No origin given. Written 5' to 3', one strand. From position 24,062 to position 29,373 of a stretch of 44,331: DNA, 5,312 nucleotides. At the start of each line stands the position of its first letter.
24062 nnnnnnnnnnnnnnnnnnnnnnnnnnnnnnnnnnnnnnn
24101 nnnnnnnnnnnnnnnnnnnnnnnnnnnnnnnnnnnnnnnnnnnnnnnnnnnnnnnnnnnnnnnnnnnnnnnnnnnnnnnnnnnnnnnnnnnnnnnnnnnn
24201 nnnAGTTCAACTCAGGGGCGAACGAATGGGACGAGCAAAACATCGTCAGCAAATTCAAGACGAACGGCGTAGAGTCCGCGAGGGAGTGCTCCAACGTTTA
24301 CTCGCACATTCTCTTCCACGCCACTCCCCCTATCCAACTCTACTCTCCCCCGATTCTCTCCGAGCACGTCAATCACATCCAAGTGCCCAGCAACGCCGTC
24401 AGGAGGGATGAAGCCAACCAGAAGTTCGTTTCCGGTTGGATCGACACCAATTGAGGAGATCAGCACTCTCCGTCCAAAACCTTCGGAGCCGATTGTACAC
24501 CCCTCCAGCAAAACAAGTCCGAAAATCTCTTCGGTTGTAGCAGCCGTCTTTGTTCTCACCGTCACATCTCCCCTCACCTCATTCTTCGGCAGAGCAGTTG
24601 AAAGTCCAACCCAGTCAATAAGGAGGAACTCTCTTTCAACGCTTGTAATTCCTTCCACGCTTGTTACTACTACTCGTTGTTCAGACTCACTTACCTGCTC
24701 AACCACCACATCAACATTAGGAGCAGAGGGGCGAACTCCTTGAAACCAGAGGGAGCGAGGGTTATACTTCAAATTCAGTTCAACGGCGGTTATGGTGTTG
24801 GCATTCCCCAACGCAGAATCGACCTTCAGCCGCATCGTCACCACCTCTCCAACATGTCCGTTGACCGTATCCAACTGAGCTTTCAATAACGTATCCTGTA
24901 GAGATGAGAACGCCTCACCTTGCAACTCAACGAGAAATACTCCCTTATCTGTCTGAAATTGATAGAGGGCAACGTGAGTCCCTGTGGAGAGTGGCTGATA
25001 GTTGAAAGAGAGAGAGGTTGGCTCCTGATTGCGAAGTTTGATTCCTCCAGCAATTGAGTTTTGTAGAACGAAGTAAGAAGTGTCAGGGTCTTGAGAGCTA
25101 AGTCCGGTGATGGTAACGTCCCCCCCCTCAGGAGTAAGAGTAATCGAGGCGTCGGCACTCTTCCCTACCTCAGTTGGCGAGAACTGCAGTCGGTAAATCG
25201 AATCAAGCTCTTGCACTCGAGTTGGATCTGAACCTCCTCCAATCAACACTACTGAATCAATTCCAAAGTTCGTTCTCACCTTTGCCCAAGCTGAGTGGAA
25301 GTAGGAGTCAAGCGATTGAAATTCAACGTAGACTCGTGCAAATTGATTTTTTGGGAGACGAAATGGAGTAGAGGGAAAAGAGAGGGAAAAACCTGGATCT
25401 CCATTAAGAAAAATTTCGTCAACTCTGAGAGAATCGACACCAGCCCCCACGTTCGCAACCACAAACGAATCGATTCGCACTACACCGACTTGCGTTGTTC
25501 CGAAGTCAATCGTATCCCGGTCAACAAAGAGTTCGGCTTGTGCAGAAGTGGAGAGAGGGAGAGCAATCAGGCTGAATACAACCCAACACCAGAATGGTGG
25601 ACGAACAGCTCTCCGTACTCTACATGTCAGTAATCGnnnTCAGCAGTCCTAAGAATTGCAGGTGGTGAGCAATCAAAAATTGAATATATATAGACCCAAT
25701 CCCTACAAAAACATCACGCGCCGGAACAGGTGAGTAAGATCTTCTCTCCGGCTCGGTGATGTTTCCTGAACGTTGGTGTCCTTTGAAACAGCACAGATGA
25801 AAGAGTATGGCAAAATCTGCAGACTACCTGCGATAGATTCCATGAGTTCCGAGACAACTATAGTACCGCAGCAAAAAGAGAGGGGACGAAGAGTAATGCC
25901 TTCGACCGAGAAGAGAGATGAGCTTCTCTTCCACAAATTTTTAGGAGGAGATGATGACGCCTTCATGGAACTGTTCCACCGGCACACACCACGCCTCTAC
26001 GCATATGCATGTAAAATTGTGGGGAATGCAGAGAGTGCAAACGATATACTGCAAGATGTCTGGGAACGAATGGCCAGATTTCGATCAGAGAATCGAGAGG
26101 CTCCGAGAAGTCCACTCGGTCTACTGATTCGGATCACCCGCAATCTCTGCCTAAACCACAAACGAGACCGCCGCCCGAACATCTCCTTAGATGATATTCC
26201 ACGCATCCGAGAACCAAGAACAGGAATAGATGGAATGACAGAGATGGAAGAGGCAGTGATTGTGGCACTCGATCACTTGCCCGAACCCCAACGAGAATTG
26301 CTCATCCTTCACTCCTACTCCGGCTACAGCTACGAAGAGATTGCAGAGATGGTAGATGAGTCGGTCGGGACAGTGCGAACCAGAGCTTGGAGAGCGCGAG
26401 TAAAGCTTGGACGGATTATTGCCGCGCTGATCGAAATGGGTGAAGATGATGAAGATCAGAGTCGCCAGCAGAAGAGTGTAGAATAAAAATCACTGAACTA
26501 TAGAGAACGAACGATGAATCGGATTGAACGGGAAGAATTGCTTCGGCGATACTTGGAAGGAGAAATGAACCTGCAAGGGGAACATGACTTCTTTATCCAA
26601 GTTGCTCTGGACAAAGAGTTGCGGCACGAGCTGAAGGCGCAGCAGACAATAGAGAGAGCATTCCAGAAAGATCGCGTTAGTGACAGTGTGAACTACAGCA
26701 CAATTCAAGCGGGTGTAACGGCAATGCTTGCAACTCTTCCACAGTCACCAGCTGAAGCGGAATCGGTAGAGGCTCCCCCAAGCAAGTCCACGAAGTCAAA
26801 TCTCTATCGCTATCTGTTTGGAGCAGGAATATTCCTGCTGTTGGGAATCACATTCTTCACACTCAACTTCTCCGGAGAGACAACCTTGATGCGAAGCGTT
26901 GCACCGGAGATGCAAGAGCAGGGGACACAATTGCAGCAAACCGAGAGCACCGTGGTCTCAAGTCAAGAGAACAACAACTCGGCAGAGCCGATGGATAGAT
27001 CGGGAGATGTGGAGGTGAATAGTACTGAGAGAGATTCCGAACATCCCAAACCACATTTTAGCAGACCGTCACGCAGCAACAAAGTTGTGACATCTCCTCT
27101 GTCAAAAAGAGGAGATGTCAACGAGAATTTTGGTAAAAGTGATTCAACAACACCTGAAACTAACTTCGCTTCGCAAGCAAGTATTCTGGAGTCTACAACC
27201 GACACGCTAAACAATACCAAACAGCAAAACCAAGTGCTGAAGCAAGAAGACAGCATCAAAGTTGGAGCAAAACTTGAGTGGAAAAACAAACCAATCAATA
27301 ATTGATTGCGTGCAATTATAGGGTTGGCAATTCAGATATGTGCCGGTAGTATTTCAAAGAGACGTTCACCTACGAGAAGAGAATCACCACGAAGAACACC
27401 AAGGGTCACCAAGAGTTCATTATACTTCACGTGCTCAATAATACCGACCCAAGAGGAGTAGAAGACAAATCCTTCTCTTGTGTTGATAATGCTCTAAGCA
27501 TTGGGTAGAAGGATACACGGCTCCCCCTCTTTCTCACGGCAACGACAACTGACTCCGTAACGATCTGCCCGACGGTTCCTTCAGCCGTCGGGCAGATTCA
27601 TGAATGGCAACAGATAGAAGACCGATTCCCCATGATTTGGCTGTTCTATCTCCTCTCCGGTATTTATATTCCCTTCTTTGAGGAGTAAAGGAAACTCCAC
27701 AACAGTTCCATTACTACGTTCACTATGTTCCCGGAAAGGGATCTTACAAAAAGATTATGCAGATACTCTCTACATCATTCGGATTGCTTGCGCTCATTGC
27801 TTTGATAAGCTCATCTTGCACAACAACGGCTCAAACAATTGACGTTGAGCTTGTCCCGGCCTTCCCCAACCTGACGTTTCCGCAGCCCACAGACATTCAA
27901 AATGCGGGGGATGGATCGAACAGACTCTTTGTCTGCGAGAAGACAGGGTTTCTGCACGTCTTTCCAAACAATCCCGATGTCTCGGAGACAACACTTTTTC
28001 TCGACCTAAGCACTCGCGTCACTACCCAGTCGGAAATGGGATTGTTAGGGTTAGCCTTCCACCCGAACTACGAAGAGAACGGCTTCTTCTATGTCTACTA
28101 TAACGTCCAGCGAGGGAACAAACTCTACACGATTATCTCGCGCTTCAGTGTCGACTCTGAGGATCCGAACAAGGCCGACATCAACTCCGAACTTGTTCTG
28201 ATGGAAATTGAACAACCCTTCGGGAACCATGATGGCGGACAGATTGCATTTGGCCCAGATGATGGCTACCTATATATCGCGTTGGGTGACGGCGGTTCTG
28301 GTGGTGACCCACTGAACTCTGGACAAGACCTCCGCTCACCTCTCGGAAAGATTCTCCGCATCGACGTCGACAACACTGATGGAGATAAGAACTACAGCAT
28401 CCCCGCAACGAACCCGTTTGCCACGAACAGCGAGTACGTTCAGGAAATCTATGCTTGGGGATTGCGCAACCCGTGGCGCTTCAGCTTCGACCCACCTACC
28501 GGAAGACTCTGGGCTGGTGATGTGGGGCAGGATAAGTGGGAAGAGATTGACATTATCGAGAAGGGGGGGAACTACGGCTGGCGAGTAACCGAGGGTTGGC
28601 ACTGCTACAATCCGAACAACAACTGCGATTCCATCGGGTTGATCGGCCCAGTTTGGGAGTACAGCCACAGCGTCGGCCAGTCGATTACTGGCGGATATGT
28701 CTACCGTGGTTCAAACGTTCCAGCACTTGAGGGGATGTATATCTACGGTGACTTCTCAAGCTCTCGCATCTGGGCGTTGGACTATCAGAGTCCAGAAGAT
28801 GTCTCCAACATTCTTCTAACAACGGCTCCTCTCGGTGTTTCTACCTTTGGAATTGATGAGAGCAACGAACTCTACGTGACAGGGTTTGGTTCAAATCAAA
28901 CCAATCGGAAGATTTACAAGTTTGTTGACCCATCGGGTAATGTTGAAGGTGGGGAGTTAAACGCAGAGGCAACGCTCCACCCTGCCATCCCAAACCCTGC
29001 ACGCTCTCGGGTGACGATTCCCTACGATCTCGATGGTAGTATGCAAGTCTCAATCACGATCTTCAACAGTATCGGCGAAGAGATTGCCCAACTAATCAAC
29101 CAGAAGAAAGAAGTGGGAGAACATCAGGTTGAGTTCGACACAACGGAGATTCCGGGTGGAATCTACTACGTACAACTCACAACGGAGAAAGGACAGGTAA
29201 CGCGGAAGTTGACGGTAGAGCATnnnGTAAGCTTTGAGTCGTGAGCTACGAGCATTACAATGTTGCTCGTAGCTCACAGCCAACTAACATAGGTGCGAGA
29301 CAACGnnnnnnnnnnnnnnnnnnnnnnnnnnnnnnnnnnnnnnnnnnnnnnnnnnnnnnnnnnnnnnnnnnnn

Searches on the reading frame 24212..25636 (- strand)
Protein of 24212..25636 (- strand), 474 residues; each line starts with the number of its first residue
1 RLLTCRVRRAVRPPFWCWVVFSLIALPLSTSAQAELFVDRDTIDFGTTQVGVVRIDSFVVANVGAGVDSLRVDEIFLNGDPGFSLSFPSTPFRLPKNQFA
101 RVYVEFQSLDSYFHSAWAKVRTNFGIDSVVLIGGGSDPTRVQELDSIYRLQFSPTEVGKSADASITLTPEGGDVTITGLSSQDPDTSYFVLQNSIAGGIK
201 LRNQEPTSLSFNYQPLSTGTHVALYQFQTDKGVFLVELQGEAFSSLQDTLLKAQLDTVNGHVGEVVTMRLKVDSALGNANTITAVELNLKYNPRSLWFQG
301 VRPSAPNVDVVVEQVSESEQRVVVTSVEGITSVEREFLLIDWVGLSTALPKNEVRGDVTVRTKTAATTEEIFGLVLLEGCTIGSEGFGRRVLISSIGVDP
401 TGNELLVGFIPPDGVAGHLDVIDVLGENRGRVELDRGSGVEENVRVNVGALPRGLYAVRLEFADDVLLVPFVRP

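Call 55: search_protein_families(library=pfam, proteins=[window:24212-25636:-], max_evalue=0.001)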
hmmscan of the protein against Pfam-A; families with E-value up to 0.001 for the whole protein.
window:24212-25636:- (474 aa): 2 families
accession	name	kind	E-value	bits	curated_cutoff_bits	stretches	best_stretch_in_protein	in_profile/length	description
PF00963.24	Cohesin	-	5.5e-05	23.8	24.1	1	252-309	2-61/139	Cohesin domain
PF15780.11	ASH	-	0.00088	19.9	27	0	149-231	13-92/98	Abnormal spindle-like microcephaly-assoc'd, ASPM-SPD-2-Hydin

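Call 61: search_protein_families(library=ncbifam, proteins=[window:24212-25636:-], max_evalue=0.001)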
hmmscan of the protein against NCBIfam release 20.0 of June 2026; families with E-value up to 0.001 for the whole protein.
window:24212-25636:- (474 aa): 1 family
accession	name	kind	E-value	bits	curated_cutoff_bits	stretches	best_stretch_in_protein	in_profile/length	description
NF012200.0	choice_anch_D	domain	1.1e-10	42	45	1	149-229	23-103/108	choice-of-anchor D domain-containing protein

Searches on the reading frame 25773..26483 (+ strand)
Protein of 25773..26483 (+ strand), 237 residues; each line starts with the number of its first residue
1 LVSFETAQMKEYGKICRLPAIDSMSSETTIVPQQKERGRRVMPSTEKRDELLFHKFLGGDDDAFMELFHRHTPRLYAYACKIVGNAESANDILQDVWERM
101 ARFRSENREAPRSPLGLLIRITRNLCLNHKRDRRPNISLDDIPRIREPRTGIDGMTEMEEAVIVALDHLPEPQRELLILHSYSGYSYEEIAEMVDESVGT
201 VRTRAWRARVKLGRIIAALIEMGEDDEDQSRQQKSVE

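Call 55: search_protein_families(library=pfam, proteins=[window:25773-26483:+], max_evalue=0.001)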
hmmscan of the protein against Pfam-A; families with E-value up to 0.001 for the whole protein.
window:25773-26483:+ (237 aa): 4 families
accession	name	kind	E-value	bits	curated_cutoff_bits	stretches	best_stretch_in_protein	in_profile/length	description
PF08281.18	Sigma70_r4_2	-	1.4e-15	57.1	25.7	1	160-212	2-54/54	Sigma-70, region 4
PF04542.20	Sigma70_r2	-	1.5e-12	47.6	24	1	67-134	1-69/71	Sigma-70 region 2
PF04545.22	Sigma70_r4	-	2.7e-09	36.8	24.1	1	165-212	1-48/50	Sigma-70, region 4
PF07638.17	Sigma70_ECF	-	0.00019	21.8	21.1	0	152-213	120-180/185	ECF sigma factor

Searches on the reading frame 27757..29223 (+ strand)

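Call 55: search_protein_families(library=pfam, proteins=[window:27757-29223:+], max_evalue=0.001)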
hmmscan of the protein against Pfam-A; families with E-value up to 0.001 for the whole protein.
window:27757-29223:+ (489 aa): 2 families
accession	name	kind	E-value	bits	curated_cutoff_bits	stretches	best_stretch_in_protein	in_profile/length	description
PF07995.17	GSDH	-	3.3e-48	165.1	25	1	43-348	3-293/332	Glucose / Sorbosone dehydrogenase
PF18962.6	Por_Secre_tail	-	2.1e-11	44.4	27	1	412-487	3-75/75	Secretion system C-terminal sorting domain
